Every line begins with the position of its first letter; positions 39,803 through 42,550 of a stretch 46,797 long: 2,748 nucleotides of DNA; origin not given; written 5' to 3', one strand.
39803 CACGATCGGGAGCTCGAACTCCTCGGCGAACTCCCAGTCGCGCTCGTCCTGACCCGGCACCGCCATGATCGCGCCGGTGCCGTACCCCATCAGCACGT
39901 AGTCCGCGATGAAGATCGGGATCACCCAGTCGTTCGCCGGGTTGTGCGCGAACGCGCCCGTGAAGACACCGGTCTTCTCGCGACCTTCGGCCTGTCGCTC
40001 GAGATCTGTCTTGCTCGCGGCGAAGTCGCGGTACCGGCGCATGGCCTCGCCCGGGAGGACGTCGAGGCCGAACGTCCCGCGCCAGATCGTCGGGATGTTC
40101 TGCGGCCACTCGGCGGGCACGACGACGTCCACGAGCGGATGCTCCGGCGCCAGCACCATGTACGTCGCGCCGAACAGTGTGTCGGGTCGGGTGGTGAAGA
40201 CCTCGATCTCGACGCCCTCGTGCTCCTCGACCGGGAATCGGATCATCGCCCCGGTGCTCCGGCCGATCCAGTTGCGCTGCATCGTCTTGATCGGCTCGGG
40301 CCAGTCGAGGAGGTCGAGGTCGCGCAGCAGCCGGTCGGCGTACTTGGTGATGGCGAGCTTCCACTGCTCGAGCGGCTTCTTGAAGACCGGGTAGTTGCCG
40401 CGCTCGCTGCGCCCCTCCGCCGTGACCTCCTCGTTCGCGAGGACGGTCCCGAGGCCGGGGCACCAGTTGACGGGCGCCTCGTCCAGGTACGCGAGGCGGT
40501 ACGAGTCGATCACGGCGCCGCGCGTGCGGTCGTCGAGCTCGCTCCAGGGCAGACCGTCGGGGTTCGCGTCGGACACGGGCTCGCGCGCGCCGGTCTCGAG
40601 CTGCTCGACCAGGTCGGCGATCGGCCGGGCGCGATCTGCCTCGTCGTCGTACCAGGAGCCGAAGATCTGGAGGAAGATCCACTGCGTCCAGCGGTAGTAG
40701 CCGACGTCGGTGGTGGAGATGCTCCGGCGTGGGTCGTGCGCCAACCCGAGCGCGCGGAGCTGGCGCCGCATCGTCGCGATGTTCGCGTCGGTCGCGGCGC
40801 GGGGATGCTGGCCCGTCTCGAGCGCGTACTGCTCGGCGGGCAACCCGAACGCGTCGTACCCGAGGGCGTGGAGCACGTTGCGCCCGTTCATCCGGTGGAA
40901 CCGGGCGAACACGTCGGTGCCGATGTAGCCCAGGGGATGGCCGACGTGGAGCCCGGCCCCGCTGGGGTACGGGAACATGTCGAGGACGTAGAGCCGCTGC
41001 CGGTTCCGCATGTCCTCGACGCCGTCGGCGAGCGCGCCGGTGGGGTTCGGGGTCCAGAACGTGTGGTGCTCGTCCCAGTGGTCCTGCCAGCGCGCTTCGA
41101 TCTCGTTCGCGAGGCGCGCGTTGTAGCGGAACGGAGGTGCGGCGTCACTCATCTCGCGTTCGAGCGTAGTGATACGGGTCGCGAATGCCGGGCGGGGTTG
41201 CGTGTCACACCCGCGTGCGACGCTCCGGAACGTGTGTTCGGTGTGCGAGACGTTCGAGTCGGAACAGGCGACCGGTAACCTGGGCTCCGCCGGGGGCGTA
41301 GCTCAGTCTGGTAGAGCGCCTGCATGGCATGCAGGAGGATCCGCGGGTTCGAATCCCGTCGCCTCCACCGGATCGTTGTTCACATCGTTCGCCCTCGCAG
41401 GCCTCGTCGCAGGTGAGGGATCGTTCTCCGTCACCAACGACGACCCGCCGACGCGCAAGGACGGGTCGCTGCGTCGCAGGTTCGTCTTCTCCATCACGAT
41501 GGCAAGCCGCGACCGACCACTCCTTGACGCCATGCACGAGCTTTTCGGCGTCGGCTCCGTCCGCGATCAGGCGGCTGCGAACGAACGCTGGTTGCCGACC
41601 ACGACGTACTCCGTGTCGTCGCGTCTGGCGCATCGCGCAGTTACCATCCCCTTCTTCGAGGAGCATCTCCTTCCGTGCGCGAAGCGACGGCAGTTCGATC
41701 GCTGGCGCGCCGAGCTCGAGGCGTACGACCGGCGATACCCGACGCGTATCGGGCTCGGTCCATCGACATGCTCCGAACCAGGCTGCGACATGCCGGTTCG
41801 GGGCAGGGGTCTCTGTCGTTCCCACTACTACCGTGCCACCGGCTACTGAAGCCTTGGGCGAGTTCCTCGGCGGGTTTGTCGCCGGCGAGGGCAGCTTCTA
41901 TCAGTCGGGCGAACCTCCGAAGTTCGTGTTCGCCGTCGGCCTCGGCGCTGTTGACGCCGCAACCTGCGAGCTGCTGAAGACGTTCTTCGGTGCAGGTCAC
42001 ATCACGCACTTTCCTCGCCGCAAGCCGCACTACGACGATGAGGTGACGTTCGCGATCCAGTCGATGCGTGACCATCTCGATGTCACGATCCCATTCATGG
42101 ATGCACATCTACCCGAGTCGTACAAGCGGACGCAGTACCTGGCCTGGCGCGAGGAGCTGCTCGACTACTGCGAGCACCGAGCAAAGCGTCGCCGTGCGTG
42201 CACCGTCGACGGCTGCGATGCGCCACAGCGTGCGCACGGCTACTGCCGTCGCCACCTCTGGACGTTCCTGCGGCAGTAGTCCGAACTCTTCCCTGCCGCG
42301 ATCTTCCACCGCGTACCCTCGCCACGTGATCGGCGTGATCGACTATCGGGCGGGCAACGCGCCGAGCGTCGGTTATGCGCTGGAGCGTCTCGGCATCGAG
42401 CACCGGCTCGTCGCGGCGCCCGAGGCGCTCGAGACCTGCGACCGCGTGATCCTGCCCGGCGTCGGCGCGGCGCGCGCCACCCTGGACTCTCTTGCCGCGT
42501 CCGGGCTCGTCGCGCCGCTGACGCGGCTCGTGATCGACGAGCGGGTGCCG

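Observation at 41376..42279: Tandem pair of diverged single-motif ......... proteins in a lower-GC islet between tRNA-Ala and hisHF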

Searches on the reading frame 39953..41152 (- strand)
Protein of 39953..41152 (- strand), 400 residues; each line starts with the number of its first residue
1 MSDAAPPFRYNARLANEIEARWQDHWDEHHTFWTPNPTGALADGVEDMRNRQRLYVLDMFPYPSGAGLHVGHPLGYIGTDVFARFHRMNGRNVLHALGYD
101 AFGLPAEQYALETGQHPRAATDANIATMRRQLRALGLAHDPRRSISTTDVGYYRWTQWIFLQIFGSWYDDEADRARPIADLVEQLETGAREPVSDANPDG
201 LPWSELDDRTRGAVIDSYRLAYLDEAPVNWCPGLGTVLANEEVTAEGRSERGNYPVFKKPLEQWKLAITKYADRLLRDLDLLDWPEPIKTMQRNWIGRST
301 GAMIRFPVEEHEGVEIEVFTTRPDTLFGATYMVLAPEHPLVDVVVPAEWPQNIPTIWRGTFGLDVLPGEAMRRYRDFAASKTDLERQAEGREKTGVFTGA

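Call 44: find_related_loci(query=window:39953-41152:-, collection=metagenome_contigs, flank=5000)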
Query window:39953-41152:- (400 aa) in metagenome_contigs; peptide patterns used: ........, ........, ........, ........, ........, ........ (x = any residue, [..] = any of these).
600 stretches matched a pattern (row limit reached: there are more); 595 encode a relative of the query (tblastn E <= 1e-3); the best 80 are kept; 80 distinct loci.
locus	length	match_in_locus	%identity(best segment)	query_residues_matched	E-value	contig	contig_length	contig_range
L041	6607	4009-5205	76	2-400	0e+0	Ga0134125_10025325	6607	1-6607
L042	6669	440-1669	74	1-400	0e+0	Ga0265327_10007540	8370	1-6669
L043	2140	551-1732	72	2-400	0e+0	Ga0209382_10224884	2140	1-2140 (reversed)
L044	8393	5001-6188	68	1-400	6e-175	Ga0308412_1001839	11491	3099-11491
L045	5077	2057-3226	64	6-400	5e-174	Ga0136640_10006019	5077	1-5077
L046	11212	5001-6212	67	1-400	2e-172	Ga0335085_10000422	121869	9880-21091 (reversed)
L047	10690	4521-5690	63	6-400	6e-169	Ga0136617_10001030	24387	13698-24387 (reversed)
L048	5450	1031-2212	64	2-400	8e-171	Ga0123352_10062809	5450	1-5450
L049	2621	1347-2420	71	2-364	2e-178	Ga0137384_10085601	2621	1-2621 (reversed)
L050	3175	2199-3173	74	5-334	5e-176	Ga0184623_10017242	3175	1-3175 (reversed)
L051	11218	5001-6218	63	2-400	8e-167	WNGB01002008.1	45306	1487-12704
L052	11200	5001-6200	63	6-400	7e-167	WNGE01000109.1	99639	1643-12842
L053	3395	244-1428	64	6-400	9e-174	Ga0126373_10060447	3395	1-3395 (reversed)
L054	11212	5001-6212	65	2-400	1e-163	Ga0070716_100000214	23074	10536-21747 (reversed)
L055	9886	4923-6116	63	2-400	6e-163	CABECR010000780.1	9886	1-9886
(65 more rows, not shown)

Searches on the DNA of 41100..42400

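Call 61: search_rna_families(source=window, start=41100, end=42400, threshold=evalue, max_evalue=1, show_alignments=1)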
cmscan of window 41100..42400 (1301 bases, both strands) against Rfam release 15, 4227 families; matches with E-value up to 1: 1.
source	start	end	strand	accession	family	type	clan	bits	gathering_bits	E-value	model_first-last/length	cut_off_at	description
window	41292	41367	+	RF00005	tRNA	Gene; tRNA;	CL00001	61.1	29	1.7e-12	1-71/71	no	tRNA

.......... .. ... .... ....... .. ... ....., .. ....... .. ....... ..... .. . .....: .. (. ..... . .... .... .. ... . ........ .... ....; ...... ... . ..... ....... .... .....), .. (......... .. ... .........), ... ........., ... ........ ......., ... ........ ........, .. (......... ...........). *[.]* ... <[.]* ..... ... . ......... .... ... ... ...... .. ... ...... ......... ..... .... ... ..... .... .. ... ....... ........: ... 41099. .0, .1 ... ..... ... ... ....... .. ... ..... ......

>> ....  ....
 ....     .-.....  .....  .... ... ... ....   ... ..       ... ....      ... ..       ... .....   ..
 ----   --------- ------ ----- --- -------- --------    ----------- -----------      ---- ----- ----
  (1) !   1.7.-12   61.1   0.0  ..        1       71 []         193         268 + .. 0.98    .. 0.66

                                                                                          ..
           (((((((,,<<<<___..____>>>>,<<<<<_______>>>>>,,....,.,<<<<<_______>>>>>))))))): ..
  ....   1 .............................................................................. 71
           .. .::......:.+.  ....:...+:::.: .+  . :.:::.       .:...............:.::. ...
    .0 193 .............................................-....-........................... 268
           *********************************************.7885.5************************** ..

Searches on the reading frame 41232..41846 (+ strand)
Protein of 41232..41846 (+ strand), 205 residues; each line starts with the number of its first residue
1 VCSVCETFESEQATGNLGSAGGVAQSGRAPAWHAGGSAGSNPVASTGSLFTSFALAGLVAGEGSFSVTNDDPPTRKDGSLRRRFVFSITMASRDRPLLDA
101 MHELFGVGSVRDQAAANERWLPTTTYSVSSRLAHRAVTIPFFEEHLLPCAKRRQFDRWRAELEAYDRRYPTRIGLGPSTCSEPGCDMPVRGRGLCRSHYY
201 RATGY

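Call 75: search_protein_families(library=padloc, proteins=[window:41232-41846:+], max_evalue=0.1)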
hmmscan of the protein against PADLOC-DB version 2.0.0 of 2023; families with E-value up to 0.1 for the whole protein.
window:41232-41846:+ (205 aa): 4 families
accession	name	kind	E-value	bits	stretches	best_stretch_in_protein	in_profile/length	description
PDLC03699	HEase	-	7.7e-08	29.6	1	45-159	271-378/409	homing endonuclease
PDLC03689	HEase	-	1.4e-07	28.4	1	54-159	593-699/732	homing endonuclease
PDLC03690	HEase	-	2e-07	28.7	1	53-157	41-140/339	homing endonuclease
PDLC03682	HEase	-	2.3e-06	25.7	1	55-159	8-105/152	homing endonuclease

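Call 76: search_protein_families(library=phrogs, proteins=[window:41232-41846:+], max_evalue=0.01)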
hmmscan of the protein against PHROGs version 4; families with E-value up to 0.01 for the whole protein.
window:41232-41846:+ (205 aa): 2 families
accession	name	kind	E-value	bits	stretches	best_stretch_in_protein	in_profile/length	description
phrog_5046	-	DNA, RNA and nucleotide metabolism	4.8e-09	37.6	1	55-160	11-105/161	HNH endonuclease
phrog_5351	-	DNA, RNA and nucleotide metabolism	0.0078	17.4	1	178-201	47-70/171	HNH endonuclease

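Call 79: search_protein_representatives(protein=window:41232-41846:+)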
Query: 205 residues. Proteins with E-value up to 0.001 (for the whole library): 669; up to 1e-10: 84; up to 1e-30: 27. The best 150 are listed.
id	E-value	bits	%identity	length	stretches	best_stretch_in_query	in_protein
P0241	1.9e-60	220.5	56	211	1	1-205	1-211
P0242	1.8e-52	194.5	51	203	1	1-205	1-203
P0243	1.5e-51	191.4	52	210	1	1-205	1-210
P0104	2.3e-50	187.6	53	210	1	1-205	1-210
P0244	6.8e-47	176.2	48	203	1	1-205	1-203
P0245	4.3e-43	163.8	52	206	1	1-205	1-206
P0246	2.1e-42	161.5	52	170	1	52-205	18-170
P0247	2.8e-42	161.1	41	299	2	38-172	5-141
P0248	1.7e-41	158.6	43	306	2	1-167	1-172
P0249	2.9e-41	157.8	47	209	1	1-205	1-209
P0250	2.9e-41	157.8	53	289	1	52-195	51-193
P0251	5.2e-41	157.0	46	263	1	2-205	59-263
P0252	8.9e-41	156.3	50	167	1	52-205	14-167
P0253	9.3e-41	156.2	48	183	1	52-205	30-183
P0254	1.6e-40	155.4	50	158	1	52-205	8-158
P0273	1.3e-28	116.6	41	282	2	52-163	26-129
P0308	6.6e-12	62.0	36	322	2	55-200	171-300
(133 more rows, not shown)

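Call 81: find_encoding_contigs(protein=P0273, flank=3000, max_places=3)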
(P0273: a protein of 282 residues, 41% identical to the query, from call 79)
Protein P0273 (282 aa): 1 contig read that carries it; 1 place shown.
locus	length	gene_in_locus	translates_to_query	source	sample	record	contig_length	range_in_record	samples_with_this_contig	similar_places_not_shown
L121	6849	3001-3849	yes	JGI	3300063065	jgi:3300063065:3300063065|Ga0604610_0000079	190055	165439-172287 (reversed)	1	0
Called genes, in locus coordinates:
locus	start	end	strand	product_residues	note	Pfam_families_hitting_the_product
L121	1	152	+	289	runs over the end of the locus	PF09754:PAC2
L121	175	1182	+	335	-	PF00296:Bac_luciferase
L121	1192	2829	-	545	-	PF00501:AMP-binding, PF23024:AMP-dom_DIP2-like (weak)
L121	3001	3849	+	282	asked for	PF14528:LAGLIDADG_3 (faint), PF00961:LAGLIDADG_1 (weak)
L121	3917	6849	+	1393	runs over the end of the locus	PF00486:Trans_reg_C, PF03704:BTAD, PF20703:nSTAND1, PF13191:AAA_16 (weak), PF02608:Bmp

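Call 85: search_protein_families(library=pfam, proteins=[window:41232-41846:+, P0273, P0308], max_evalue=1)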
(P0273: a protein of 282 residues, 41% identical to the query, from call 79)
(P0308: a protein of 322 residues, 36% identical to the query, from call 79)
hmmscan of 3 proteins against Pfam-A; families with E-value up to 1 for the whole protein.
window:41232-41846:+ (205 aa): 2 families
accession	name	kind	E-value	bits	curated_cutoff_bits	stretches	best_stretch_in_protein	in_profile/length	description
PF00961.24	LAGLIDADG_1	-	1.6e-09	39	23.1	1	55-159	1-99/102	LAGLIDADG endonuclease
PF24906.1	Zf_WRKY19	-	0.00013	22.1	27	1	180-198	4-22/24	WRKY19 zinc finger domain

P0273 (282 aa): 4 families
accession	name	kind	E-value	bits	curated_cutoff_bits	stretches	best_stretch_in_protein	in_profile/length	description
PF00961.24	LAGLIDADG_1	-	6.8e-12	46.6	23.1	2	28-125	1-99/102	LAGLIDADG endonuclease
PF14528.11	LAGLIDADG_3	-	1.6e-06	28.7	22.5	2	27-74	6-46/82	LAGLIDADG-like domain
PF05204.19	Hom_end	-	0.28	11.8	21.1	0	147-175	17-44/110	Homing endonuclease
PF03886.18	ABC_trans_aux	-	0.29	11.1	26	0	43-72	124-154/161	ABC-type transport auxiliary lipoprotein component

P0308 (322 aa): 4 families
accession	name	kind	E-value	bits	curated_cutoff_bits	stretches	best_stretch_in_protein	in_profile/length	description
PF14528.11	LAGLIDADG_3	-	0.0016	19.1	22.5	1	5-84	3-80/82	LAGLIDADG-like domain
PF00961.24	LAGLIDADG_1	-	0.047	15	23.1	0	9-20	1-12/102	LAGLIDADG endonuclease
PF24887.1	EGF_STAB1-2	-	0.4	11.5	27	0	279-298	16-35/50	Stabilin-1/2, EGF-like domain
PF24906.1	Zf_WRKY19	-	0.81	10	27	0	118-136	4-22/24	WRKY19 zinc finger domain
